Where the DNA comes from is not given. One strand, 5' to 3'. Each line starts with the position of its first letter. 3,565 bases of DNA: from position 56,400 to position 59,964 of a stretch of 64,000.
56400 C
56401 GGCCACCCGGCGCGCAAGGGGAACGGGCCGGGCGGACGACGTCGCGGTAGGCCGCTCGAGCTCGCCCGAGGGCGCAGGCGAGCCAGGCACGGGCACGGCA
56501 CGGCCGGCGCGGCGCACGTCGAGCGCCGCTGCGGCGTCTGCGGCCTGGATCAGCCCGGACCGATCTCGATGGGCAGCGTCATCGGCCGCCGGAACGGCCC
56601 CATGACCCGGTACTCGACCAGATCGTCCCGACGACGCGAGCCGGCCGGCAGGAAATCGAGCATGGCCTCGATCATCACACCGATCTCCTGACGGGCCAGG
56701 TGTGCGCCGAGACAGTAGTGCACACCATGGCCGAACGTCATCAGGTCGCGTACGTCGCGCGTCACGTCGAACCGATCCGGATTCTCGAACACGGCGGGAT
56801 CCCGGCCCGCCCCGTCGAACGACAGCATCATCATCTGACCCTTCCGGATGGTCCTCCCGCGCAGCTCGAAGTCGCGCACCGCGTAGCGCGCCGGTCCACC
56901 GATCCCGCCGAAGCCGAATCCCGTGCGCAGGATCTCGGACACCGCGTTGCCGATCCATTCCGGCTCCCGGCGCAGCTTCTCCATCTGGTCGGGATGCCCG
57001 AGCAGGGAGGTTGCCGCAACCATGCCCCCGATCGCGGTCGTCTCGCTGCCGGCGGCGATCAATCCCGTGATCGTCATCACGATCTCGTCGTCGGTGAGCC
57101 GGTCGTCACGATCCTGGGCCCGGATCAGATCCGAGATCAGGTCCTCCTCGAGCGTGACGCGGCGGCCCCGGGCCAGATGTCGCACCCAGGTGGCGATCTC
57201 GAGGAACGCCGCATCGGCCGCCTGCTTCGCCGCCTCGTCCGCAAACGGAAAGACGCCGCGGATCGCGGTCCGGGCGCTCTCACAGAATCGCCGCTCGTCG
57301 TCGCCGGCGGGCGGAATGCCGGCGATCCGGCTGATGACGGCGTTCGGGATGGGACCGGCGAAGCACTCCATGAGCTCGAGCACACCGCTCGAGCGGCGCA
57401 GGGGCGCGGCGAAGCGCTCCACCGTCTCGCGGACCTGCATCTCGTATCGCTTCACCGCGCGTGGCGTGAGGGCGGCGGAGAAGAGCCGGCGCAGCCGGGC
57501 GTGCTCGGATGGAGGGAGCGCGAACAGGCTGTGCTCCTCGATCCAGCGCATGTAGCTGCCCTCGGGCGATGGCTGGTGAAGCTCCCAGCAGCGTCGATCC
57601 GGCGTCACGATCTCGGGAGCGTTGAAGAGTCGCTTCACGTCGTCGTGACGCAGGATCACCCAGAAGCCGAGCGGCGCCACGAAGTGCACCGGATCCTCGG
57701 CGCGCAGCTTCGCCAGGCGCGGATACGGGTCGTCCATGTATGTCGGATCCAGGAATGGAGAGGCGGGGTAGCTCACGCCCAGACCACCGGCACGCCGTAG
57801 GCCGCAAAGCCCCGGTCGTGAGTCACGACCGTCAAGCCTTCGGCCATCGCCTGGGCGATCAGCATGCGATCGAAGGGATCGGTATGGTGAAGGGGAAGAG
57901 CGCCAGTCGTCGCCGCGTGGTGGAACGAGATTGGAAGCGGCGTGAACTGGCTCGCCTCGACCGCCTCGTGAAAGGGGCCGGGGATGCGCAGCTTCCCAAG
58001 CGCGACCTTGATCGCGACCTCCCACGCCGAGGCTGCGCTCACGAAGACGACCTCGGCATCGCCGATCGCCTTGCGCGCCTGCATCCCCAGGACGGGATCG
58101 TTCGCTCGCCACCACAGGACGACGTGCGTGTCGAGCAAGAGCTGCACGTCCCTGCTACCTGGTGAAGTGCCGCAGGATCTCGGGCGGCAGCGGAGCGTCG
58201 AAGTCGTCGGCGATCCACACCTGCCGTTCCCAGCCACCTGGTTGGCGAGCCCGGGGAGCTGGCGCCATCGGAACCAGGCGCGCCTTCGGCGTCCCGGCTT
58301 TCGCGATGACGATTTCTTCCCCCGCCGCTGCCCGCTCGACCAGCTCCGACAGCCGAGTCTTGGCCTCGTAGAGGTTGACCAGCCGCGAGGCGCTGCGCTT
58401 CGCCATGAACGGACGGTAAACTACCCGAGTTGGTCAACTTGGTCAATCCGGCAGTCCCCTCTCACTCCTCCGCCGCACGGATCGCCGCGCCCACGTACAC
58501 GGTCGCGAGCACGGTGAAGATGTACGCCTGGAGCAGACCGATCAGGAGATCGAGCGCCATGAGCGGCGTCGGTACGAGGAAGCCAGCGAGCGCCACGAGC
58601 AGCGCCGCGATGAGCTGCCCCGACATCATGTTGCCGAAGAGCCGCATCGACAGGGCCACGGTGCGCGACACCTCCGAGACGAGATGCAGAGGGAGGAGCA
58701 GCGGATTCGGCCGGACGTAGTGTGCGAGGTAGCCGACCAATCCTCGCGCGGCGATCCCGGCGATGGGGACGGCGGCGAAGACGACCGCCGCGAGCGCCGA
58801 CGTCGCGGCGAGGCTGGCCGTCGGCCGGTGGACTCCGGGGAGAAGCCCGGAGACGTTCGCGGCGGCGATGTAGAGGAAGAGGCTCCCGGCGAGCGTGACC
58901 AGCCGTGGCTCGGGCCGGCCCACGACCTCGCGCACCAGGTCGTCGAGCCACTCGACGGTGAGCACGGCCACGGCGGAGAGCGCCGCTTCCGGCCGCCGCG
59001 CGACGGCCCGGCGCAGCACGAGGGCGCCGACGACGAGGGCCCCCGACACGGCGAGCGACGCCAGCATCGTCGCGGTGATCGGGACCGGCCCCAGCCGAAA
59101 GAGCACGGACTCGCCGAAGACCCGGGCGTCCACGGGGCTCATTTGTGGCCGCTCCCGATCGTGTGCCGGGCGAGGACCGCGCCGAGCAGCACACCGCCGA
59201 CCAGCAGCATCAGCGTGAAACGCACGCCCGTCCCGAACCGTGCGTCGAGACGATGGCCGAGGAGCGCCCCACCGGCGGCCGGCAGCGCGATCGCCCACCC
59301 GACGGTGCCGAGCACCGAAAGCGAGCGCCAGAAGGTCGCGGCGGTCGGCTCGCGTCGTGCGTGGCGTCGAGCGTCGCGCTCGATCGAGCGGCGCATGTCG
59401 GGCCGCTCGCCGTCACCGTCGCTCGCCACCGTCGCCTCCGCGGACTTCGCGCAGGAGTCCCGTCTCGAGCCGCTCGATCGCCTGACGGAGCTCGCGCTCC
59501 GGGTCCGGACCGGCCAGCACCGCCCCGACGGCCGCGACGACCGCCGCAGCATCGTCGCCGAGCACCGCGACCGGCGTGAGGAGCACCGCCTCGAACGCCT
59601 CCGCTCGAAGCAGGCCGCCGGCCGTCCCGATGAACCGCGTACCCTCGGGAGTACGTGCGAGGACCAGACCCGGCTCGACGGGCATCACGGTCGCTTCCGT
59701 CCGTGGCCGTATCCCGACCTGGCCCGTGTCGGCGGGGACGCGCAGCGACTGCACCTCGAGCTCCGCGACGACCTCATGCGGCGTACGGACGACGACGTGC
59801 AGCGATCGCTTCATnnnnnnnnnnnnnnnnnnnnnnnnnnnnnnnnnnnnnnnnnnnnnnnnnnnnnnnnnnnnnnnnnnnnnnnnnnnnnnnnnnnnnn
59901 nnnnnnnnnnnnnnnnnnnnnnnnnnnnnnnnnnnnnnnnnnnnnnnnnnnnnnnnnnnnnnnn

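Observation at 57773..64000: Non-canonical F-type ATP synthase gene order ending in the a subunit, with no c subunit in the window and a phd/vapC + P450 block directly downstream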

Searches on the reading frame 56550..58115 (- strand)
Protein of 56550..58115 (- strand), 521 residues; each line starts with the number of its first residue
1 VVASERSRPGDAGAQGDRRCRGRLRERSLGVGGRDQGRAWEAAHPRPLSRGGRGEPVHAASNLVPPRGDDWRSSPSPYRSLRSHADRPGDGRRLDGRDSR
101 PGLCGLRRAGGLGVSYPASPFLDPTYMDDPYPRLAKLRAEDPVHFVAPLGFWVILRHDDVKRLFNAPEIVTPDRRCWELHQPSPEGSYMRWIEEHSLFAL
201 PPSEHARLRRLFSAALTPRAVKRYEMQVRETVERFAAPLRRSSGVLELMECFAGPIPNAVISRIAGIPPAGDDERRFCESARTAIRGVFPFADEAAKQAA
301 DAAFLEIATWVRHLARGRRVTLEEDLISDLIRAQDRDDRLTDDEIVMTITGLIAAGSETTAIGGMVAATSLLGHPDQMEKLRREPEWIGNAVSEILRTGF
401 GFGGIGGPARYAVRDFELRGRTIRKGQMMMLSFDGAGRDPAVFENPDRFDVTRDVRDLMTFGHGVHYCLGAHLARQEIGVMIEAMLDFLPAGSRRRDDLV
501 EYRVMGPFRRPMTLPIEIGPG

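Call 5: search_protein_families(library=ncbifam, proteins=[window:56550-58115:-], max_evalue=0.01)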
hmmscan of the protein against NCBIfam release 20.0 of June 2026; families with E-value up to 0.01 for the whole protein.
window:56550-58115:- (521 aa): 10 families
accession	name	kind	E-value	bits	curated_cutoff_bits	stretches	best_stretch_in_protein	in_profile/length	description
NF045816.1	PentlenlactSyn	equivalog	6e-38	130.6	700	1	117-490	3-367/396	pentalenolactone synthase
TIGR04538.1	P450_cycloAA_1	subfamily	2.3e-32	112.3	500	1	122-489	3-366/395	cytochrome P450, cyclodipeptide synthase-associated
TIGR04458.1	CYP450_TxtE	equivalog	1.4e-31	109.6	500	1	119-491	2-377/403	4-nitrotryptophan synthase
TIGR04515.1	P450_rel_GT_act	subfamily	4.9e-29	101.9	343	1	127-491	30-361/386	P450-derived glycosyltransferase activator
NF041177.1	Cyp119_Thmprot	equivalog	1.2e-27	96.6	680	1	131-485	2-336/368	cytochrome P450 Cyp119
NF041802.1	P450_SolI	exception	2.7e-22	78.8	850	1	318-486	227-392/424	solanimycin biosynthesis cytochrome P450 SolI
NF050147.1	aminopyruv_ApyO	equivalog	4.8e-12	45.3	525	1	196-486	79-390/444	RiPP biosynthesis cytochrome P450 ApyO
NF045812.1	PentlenOxigase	equivalog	5.7e-10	38.6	800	1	318-384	214-281/444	pentalenene oxygenase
NF051859.1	AlbFlvMonOxTrpSyn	equivalog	4.1e-07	28.9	700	1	204-388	107-303/457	bifunctional albaflavenone monooxygenase/terpene synthase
NF053744.1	FAProxCypCBc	equivalog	9e-05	21.2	600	1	264-453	149-338/416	CYP152 family fatty-acid peroxygenase CypC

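Call 6: search_protein_families(library=pfam, proteins=[window:56550-58115:-], max_evalue=0.01)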
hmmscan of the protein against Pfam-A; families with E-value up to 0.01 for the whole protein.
window:56550-58115:- (521 aa): 1 family
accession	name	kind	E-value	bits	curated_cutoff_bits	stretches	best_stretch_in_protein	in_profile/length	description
PF00067.27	p450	-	1.1e-26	94.1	22.8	1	323-486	238-429/462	Cytochrome P450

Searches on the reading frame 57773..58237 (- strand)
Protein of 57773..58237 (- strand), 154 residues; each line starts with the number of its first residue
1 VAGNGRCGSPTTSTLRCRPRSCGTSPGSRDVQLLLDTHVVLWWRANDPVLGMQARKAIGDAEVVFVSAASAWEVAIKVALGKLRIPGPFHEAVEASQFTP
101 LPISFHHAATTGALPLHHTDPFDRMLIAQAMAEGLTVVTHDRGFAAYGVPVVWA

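Call 5: search_protein_families(library=ncbifam, proteins=[window:57773-58237:-], max_evalue=0.01)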
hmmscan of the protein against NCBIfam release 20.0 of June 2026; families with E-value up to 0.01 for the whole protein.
window:57773-58237:- (154 aa): 0 families

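Call 6: search_protein_families(library=pfam, proteins=[window:57773-58237:-], max_evalue=0.01)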
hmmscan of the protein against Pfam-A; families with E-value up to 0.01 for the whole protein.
window:57773-58237:- (154 aa): 1 family
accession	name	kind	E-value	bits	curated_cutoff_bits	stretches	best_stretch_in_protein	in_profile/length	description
PF01850.27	PIN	-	4.1e-18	66.6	23.6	1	34-148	2-118/120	PIN domain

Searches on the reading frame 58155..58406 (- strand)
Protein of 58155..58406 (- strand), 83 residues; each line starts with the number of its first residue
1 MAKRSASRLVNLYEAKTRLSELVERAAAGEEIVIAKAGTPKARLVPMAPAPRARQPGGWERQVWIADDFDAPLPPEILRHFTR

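Call 5: search_protein_families(library=ncbifam, proteins=[window:58155-58406:-], max_evalue=0.01)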
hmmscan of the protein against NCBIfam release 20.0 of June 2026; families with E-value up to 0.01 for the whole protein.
window:58155-58406:- (83 aa): 2 families
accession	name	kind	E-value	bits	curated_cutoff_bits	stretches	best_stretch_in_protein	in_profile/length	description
TIGR01552.1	phd_fam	subfamily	6.2e-10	38.3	20.8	1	12-49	4-41/53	type II toxin-antitoxin system prevent-host-death family antitoxin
NF050009.1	TA_VapB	equivalog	0.00087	19.8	60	1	49-73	34-58/65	type II toxin-antitoxin system VapB family antitoxin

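Call 6: search_protein_families(library=pfam, proteins=[window:58155-58406:-], max_evalue=0.01)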
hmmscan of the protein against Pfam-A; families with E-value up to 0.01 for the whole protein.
window:58155-58406:- (83 aa): 2 families
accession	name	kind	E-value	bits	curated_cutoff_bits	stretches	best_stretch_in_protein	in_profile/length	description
PF02604.26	PhdYeFM_antitox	-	3.4e-08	33.6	29.8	1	10-47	4-42/74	Antitoxin Phd_YefM, type II toxin-antitoxin system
PF10047.15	DUF2281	-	0.0016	19.5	26.5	1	50-73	38-58/64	Protein of unknown function (DUF2281)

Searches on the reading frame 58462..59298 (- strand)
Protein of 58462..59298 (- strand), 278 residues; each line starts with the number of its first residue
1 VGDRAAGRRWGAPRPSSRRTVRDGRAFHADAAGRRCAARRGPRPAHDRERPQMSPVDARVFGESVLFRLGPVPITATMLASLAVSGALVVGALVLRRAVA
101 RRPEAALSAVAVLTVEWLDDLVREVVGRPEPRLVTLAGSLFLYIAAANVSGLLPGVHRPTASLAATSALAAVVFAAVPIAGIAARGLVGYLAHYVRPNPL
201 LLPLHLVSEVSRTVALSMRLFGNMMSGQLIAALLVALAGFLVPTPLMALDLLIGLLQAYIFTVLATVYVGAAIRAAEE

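Call 5: search_protein_families(library=ncbifam, proteins=[window:58462-59298:-], max_evalue=0.01)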
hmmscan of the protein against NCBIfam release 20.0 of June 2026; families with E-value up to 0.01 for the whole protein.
window:58462-59298:- (278 aa): 14 families
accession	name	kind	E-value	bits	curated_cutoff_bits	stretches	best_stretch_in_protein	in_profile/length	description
NF009955.0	PRK13421.1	equivalog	1.2e-62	211.4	302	1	63-276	8-220/231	F0F1 ATP synthase subunit A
NF009954.0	PRK13420.1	equivalog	5.7e-59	199.6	272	1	61-277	6-221/229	F0F1 ATP synthase subunit A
NF004481.0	PRK05815.2-3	equivalog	4.5e-58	196.5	227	1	63-277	7-222/225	F0F1 ATP synthase subunit A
TIGR03306.1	altF1_A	exception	1.3e-51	175.3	302.1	1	63-273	5-216/217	alternate F1F0 ATPase, F0 subunit A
NF004486.0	PRK05815.3-4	equivalog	9.6e-35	120.3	272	1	70-273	21-223/224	F0F1 ATP synthase subunit A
TIGR01131.1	ATP_synt_6_or_A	equivalog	4.8e-32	111.7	102.6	1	92-271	29-225/227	F0F1 ATP synthase subunit A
NF004479.0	PRK05815.1-4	equivalog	1.5e-27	96.4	268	1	66-274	7-235/238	F0F1 ATP synthase subunit A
NF004482.0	PRK05815.2-4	equivalog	4.8e-26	92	225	1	75-274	33-249/252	F0F1 ATP synthase subunit A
NF004484.0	PRK05815.3-2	equivalog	1.1e-25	90.7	234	1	72-269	17-220/226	F0F1 ATP synthase subunit A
NF004485.0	PRK05815.3-3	equivalog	9.4e-20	71.1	249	2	78-238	29-195/281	F0F1 ATP synthase subunit A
NF004477.0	PRK05815.1-1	equivalog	5.2e-19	68.7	280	1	80-272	46-264/268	F0F1 ATP synthase subunit A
NF009953.0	PRK13419.1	equivalog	1.5e-15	57.4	460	1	102-273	142-330/346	F0F1 ATP synthase subunit A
NF004487.0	PRK05815.3-5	equivalog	4.1e-13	49.3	224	2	90-240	44-185/269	F0F1 ATP synthase subunit A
NF009952.0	PRK13417.1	equivalog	6.8e-06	25.7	531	1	159-273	218-349/352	F0F1 ATP synthase subunit A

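Call 6: search_protein_families(library=pfam, proteins=[window:58462-59298:-], max_evalue=0.01)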
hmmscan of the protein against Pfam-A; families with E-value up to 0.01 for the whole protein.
window:58462-59298:- (278 aa): 1 family
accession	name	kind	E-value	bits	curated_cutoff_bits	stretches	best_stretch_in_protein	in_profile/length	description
PF00119.25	ATP-synt_A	-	2.2e-40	139.3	33.9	1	84-269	6-216/217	ATP synthase A chain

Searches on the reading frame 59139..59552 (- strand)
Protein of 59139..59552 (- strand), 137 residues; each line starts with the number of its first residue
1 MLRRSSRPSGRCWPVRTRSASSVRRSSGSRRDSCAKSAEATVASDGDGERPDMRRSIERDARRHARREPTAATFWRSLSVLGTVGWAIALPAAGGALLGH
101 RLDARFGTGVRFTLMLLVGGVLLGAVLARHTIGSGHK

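Call 5: search_protein_families(library=ncbifam, proteins=[window:59139-59552:-], max_evalue=0.01)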
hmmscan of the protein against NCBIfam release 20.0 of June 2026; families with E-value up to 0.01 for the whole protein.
window:59139-59552:- (137 aa): 2 families
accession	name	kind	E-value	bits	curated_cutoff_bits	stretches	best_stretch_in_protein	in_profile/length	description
TIGR02230.1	ATPase_gene1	hypoth_equivalog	7e-13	48.7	46.7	1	54-133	17-97/100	putative F0F1-ATPase subunit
NF038216.1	ABZJ_00895_fam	subfamily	0.0063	16.4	33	1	63-136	52-128/134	ABZJ_00895 family protein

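Call 6: search_protein_families(library=pfam, proteins=[window:59139-59552:-], max_evalue=0.01)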
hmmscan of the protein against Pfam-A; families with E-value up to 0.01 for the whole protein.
window:59139-59552:- (137 aa): 1 family
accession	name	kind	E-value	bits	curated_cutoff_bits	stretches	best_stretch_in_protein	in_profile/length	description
PF09527.15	ATPase_gene1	-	6e-09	36.3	26.6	1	79-126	2-49/54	Putative F0F1-ATPase subunit Ca2+/Mg2+ transporter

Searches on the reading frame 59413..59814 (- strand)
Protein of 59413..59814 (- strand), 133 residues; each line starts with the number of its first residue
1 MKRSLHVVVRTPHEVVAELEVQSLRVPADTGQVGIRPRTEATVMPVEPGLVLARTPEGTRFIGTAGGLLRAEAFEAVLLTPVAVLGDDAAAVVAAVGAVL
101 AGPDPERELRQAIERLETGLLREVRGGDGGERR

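Call 5: search_protein_families(library=ncbifam, proteins=[window:59413-59814:-], max_evalue=0.01)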
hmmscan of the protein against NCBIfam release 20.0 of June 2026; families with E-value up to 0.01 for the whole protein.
window:59413-59814:- (133 aa): 9 families
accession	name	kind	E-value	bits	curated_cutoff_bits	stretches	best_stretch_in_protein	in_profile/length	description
TIGR03166.1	alt_F1F0_F1_eps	hypoth_equivalog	2.2e-10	40.5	100.1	1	8-123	3-121/122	alternate F1F0 ATPase, F1 subunit epsilon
NF004871.0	PRK06228.1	equivalog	1.8e-09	37.5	135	1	3-124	3-127/133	F0F1 ATP synthase subunit epsilon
NF009981.0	PRK13447.1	equivalog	4.6e-07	29.6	160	1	2-123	2-127/151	F0F1 ATP synthase subunit epsilon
TIGR01216.1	ATP_synt_epsi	equivalog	1.9e-06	28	67.25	1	5-88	2-86/130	ATP synthase F1 subunit epsilon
NF001847.0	PRK00571.1-4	equivalog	0.00019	21.1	135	1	6-90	5-90/139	F0F1 ATP synthase subunit epsilon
NF009979.0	PRK13444.1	equivalog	0.00026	21.3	163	1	2-88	3-89/127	F0F1 ATP synthase subunit epsilon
NF001846.0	PRK00571.1-3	equivalog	0.00049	20.3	132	1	4-73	3-73/137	F0F1 ATP synthase subunit epsilon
NF009978.0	PRK13443.1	equivalog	0.0011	19.2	148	1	9-83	9-83/136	F0F1 ATP synthase subunit epsilon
NF009980.0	PRK13446.1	equivalog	0.0019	18.1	129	1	1-82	1-82/136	F0F1 ATP synthase subunit epsilon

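Call 6: search_protein_families(library=pfam, proteins=[window:59413-59814:-], max_evalue=0.01)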
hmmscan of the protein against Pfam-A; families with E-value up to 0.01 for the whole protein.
window:59413-59814:- (133 aa): 1 family
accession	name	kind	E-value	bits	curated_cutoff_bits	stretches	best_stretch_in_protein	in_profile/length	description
PF02823.21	ATP-synt_DE_N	-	7.2e-09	36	27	1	5-78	1-75/80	ATP synthase, Delta/Epsilon chain, beta-sandwich domain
